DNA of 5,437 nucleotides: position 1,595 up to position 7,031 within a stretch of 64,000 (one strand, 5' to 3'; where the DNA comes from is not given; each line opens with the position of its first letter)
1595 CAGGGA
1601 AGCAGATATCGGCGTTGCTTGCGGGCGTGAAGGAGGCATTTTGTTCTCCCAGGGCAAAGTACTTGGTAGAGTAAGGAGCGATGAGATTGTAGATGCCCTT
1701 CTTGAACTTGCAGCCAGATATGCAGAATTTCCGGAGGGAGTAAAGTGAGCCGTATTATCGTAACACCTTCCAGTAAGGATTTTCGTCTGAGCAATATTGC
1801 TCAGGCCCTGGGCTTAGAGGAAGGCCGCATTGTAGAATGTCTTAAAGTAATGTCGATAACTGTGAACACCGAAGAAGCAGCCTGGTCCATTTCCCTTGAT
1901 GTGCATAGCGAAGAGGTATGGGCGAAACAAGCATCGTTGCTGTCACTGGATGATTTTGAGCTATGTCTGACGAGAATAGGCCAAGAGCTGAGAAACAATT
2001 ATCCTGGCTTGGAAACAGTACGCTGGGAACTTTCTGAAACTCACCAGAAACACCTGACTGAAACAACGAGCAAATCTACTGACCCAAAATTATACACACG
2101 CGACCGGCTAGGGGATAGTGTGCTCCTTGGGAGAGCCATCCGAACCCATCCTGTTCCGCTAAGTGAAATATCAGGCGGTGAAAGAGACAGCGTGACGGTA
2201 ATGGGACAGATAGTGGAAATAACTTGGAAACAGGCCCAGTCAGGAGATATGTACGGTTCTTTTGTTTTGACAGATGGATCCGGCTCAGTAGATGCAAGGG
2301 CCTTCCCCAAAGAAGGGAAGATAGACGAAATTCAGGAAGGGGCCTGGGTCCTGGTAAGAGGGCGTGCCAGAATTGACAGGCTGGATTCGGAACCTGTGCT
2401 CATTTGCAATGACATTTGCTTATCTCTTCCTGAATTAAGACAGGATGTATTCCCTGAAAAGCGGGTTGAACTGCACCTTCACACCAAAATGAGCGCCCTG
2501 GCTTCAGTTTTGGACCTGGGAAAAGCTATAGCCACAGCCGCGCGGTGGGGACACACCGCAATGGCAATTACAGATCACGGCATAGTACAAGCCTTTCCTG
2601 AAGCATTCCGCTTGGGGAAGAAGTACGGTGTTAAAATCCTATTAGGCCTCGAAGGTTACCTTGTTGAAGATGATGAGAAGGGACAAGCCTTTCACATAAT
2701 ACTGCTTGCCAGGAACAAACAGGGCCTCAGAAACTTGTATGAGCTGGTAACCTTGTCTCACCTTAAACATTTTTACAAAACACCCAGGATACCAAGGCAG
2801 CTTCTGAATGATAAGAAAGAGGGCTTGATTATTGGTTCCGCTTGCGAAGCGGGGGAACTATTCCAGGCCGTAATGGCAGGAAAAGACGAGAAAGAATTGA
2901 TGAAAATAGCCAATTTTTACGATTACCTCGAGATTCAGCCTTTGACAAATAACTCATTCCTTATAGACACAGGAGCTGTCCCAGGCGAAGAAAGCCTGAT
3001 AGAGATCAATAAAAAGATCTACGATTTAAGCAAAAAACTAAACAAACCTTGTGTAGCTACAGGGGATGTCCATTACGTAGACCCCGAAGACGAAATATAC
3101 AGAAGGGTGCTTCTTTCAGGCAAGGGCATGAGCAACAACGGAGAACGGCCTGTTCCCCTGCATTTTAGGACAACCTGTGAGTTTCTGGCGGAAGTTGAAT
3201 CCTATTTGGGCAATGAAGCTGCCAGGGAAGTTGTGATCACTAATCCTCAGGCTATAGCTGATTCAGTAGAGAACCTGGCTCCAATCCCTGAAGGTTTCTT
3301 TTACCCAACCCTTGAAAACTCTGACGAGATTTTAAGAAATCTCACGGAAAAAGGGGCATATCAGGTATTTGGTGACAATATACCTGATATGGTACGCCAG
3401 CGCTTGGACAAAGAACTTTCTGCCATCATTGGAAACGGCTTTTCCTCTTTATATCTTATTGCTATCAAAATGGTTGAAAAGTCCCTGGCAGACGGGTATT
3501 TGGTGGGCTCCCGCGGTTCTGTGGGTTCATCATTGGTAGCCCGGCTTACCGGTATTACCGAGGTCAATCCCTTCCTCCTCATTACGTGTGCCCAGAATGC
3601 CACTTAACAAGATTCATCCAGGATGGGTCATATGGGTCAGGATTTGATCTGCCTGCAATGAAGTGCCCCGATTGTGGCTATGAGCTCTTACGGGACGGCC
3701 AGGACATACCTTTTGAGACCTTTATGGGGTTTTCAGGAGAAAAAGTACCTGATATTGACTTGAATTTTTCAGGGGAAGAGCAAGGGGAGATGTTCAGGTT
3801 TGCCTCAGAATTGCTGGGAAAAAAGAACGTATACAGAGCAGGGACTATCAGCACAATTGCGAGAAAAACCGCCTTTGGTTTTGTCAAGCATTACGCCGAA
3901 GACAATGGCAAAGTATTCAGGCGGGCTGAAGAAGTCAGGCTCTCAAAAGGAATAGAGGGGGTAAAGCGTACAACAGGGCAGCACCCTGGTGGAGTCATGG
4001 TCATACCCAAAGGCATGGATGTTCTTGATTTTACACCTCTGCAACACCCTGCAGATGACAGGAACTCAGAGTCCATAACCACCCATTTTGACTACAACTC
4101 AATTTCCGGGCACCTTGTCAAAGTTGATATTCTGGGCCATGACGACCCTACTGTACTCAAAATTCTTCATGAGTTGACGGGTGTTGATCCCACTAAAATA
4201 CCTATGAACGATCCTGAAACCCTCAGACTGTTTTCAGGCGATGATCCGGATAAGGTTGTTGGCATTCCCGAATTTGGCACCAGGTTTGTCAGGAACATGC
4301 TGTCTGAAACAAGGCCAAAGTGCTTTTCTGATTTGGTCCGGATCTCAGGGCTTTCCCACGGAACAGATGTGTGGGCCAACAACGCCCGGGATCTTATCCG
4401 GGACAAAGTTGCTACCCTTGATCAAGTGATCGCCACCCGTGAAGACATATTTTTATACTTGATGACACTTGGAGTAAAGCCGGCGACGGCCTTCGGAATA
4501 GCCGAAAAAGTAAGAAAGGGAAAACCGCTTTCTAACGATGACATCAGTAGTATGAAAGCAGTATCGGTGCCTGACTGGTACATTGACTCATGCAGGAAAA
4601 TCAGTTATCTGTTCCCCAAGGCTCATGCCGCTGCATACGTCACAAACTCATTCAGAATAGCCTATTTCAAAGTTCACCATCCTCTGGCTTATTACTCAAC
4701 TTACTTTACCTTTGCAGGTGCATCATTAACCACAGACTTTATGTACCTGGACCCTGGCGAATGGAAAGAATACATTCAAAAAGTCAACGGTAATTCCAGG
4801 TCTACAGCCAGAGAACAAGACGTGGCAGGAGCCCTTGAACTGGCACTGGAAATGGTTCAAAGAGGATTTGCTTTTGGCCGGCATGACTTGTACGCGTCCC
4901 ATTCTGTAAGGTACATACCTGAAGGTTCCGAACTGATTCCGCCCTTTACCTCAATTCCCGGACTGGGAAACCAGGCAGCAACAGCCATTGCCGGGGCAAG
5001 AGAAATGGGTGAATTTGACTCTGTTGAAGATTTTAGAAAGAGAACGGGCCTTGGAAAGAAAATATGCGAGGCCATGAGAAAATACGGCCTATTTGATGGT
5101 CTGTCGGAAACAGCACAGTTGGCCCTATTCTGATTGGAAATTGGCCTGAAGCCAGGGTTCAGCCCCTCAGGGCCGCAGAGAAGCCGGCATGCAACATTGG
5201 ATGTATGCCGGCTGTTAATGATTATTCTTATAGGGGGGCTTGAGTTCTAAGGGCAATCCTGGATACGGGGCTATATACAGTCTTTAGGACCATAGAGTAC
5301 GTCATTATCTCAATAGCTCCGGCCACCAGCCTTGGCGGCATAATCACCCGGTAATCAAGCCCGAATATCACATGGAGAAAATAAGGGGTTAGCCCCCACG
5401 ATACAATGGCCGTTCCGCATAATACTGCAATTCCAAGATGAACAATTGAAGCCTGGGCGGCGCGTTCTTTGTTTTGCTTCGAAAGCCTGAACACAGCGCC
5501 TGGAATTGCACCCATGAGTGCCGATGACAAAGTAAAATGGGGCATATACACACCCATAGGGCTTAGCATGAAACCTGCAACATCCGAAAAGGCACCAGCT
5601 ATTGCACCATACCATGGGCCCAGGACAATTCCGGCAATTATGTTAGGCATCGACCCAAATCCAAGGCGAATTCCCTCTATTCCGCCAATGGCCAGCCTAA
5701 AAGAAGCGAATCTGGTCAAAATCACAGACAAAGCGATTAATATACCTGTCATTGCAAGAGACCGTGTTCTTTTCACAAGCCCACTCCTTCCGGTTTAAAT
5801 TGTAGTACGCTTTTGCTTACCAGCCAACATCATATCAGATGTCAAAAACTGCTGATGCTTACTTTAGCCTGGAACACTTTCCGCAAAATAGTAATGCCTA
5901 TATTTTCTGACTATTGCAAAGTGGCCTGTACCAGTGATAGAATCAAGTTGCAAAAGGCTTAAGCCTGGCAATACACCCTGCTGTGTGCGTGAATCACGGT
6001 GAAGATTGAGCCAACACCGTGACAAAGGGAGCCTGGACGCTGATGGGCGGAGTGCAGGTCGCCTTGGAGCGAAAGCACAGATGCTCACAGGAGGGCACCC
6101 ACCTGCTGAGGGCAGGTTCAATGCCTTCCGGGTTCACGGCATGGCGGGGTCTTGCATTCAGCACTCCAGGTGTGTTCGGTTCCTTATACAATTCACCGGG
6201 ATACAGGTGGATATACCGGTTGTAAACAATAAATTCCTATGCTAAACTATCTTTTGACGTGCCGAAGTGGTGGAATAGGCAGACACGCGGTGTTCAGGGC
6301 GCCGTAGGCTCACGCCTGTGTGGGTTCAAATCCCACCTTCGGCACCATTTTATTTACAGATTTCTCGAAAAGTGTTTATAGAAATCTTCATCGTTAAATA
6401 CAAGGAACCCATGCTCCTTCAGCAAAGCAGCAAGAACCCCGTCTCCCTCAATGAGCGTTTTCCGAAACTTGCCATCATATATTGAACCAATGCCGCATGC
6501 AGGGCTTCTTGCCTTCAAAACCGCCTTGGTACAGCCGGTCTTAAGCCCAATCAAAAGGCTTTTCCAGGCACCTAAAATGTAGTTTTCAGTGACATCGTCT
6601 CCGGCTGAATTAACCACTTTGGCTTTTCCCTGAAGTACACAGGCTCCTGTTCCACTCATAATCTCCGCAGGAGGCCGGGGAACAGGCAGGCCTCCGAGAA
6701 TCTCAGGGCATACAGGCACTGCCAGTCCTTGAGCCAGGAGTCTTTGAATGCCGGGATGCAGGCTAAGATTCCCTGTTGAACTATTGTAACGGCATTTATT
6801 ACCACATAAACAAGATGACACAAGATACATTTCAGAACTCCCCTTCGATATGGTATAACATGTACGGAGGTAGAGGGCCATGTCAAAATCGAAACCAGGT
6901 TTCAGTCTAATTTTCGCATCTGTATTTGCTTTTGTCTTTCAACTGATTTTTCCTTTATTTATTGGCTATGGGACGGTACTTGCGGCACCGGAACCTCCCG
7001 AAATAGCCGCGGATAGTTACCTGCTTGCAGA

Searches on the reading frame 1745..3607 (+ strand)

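Call 25: search_protein_families(library=pfam, proteins=[window:1745-3607:+])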
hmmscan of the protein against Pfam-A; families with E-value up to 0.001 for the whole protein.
window:1745-3607:+ (620 aa): 3 families
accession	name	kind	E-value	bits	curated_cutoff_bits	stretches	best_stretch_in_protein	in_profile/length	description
PF02811.25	PHP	-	1.1e-31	110.8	26.4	1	242-392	1-148/164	PHP domain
PF07733.18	DNA_pol3_alpha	-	1.3e-20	74.5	23.9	1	529-610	2-84/260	Bacterial DNA polymerase III alpha NTPase domain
PF01336.31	tRNA_anti-codon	-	4.2e-08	33.5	27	1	150-223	1-71/75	OB-fold nucleic acid binding domain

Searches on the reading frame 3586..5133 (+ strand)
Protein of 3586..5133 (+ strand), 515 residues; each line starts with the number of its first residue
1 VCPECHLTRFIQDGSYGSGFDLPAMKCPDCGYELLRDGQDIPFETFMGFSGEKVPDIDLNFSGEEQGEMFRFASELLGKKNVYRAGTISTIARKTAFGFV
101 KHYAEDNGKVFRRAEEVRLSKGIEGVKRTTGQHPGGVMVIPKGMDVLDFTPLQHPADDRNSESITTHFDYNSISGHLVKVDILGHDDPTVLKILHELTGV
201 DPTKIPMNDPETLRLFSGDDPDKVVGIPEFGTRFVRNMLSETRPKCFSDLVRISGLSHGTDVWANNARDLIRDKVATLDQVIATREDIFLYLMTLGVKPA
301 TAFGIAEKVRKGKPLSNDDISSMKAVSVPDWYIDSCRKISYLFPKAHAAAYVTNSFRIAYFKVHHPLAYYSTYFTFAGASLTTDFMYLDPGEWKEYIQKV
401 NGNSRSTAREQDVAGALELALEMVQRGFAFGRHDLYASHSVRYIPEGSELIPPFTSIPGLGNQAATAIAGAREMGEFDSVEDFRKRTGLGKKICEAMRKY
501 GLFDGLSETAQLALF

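Call 25: search_protein_families(library=pfam, proteins=[window:3586-5133:+])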
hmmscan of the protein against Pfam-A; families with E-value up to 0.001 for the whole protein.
window:3586-5133:+ (515 aa): 4 families
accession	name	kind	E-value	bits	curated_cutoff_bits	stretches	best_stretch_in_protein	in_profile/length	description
PF07733.18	DNA_pol3_alpha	-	6.1e-29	101.9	23.9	2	117-184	197-260/260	Bacterial DNA polymerase III alpha NTPase domain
PF17657.6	DNA_pol3_finger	-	5.2e-24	84.9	22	1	189-314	3-148/166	Bacterial DNA polymerase III alpha subunit finger domain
PF14579.12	HHH_6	-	2.4e-10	40.9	25.6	1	434-508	8-85/90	Helix-hairpin-helix motif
PF12836.13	HHH_3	-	2.8e-05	24.5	27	1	456-499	18-62/65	Helix-hairpin-helix motif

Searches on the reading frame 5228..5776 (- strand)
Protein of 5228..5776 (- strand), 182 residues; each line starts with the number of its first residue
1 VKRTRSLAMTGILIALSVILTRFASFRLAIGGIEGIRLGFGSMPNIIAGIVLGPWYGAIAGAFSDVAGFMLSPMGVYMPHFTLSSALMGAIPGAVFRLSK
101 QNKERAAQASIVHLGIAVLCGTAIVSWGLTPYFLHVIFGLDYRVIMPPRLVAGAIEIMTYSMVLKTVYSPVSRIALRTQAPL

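Call 25: search_protein_families(library=pfam, proteins=[window:5228-5776:-])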
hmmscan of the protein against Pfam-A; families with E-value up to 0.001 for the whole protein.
window:5228-5776:- (182 aa): 4 families
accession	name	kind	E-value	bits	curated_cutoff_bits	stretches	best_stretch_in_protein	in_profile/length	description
PF07155.17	ECF-ribofla_trS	-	6.5e-18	65.7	26.7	1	3-155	3-154/172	ECF-type riboflavin transporter, S component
PF12822.12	ECF_trnsprt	-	2.1e-16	60.8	30.7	1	5-168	1-169/169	ECF transporter, substrate-specific component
PF09512.15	ThiW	-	5.1e-05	23.9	30.3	1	7-136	1-118/150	Thiamine-precursor transporter protein (ThiW)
PF07694.17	5TM-5TMR_LYT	-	0.00021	21.4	24.6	1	3-118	14-122/169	5TMR of 5TMR-LYT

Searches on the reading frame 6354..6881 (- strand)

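Call 25: search_protein_families(library=pfam, proteins=[window:6354-6881:-])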
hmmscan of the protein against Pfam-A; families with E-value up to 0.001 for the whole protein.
window:6354-6881:- (175 aa): 1 family
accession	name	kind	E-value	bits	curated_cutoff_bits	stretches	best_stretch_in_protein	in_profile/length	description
PF04463.17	2-thiour_desulf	-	7e-40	136.7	34.7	1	20-166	2-141/141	2-thiouracil desulfurase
